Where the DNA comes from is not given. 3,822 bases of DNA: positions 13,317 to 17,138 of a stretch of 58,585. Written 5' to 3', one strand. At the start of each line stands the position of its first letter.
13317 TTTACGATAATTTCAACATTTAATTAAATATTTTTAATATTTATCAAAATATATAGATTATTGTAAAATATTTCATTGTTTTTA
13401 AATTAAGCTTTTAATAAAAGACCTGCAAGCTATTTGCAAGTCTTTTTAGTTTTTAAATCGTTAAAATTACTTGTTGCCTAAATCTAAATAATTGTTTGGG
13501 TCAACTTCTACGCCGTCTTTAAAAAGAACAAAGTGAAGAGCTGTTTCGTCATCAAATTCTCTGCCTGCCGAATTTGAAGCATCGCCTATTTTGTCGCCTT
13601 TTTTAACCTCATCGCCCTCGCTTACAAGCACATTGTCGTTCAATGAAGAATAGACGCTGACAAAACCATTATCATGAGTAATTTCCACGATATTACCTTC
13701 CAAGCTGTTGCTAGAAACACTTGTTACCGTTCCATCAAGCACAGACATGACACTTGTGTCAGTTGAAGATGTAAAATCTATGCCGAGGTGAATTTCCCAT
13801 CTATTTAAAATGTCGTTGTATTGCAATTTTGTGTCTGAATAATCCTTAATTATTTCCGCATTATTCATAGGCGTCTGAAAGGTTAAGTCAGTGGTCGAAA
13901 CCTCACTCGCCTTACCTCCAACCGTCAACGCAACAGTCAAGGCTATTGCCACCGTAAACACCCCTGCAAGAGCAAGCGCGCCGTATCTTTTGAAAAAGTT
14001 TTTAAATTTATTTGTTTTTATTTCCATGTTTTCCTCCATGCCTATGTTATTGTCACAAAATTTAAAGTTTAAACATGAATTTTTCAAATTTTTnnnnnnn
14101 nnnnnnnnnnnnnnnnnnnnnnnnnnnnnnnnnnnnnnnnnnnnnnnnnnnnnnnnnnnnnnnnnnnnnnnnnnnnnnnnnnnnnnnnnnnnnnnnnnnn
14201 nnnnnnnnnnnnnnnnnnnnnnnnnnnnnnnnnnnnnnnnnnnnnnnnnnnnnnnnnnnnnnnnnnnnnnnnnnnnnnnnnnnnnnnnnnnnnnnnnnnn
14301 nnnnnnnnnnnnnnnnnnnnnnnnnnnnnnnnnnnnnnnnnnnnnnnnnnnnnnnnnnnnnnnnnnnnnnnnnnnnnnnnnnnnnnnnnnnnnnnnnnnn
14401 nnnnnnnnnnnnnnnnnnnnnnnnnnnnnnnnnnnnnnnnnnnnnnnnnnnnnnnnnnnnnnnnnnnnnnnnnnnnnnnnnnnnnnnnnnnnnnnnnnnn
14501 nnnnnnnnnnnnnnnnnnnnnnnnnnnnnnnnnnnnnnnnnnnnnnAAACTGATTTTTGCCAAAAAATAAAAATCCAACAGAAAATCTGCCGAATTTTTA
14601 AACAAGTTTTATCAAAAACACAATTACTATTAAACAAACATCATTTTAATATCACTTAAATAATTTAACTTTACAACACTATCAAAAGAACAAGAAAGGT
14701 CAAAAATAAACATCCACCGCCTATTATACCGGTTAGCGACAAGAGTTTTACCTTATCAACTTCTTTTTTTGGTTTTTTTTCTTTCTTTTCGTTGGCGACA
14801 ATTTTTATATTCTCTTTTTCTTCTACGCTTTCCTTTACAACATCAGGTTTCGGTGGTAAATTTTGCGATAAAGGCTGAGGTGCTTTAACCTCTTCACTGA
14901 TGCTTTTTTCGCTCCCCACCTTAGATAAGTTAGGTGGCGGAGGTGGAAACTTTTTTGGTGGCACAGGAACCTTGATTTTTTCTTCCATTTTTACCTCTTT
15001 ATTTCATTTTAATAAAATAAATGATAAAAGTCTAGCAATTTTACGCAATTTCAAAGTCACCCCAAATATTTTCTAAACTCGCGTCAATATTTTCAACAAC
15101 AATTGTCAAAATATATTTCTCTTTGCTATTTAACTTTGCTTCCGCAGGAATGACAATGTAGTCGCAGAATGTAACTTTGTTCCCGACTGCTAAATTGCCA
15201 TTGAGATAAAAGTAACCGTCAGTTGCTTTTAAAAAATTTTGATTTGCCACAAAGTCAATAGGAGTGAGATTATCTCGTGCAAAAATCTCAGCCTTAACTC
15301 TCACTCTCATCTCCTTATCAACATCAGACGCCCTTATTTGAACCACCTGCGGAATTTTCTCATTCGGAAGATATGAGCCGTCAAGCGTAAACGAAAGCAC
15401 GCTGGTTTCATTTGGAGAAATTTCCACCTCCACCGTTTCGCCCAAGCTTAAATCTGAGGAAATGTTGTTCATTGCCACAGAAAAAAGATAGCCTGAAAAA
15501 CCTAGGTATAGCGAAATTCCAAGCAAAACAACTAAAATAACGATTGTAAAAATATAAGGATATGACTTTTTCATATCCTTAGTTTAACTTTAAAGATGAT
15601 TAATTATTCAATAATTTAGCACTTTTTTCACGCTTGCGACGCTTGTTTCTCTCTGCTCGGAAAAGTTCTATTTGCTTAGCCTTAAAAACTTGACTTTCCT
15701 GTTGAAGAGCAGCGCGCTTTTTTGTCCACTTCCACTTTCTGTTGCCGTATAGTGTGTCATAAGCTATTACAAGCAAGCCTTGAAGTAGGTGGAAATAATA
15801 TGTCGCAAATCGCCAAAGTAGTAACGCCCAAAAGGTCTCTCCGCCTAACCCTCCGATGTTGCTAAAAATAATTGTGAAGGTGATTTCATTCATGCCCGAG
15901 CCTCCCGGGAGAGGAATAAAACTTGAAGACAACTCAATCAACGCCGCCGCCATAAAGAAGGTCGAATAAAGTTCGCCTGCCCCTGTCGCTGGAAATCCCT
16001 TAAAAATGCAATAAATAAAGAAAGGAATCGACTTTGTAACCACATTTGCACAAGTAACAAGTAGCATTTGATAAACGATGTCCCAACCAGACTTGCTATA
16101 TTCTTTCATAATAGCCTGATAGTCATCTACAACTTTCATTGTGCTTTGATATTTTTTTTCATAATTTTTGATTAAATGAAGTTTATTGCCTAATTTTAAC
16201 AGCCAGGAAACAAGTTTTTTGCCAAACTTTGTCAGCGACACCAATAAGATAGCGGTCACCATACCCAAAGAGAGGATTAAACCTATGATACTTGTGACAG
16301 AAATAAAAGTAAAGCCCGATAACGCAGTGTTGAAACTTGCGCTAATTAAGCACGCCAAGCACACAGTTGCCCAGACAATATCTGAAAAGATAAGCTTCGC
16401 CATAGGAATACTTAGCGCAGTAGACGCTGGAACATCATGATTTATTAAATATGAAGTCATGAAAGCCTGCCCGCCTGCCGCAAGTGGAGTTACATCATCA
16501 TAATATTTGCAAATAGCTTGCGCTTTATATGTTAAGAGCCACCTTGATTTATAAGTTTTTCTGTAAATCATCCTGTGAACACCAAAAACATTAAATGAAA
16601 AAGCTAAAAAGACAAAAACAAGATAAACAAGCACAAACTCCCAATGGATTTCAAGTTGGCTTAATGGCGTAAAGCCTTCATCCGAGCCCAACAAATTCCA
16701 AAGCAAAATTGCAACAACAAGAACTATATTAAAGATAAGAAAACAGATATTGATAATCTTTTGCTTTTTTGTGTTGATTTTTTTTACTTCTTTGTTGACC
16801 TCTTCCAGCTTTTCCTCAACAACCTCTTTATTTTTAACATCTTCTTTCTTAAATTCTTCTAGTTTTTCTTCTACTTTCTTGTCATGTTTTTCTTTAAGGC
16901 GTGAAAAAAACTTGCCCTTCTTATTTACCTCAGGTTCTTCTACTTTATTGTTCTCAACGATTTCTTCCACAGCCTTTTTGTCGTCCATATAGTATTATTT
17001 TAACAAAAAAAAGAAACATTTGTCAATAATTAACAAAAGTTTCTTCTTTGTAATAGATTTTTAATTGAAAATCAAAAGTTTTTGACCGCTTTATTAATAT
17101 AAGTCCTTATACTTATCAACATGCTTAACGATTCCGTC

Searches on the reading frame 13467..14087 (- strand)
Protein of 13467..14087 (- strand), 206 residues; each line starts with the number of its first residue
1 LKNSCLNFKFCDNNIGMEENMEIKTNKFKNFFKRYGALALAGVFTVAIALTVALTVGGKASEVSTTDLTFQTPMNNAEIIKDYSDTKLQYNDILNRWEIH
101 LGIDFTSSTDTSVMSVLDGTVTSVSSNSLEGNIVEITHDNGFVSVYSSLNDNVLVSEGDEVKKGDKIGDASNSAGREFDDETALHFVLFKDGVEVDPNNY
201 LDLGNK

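Call 30: search_protein_families(library=pfam, proteins=[window:13467-14087:-], max_evalue=0.001)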
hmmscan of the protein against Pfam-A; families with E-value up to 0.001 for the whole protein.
window:13467-14087:- (206 aa): 1 family
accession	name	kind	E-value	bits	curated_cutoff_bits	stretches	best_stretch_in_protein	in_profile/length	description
PF01551.29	Peptidase_M23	-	1.5e-21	76.8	28.7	1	99-197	2-96/96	Peptidase family M23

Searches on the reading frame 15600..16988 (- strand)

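Call 30: search_protein_families(library=pfam, proteins=[window:15600-16988:-], max_evalue=0.001)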
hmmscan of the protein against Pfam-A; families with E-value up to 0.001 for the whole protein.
window:15600-16988:- (462 aa): 1 family
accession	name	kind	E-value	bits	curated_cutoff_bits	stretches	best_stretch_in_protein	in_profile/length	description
PF03706.18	LPG_synthase_TM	-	7.3e-20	72.1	33.4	1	89-404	6-302/302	Lysylphosphatidylglycerol synthase TM region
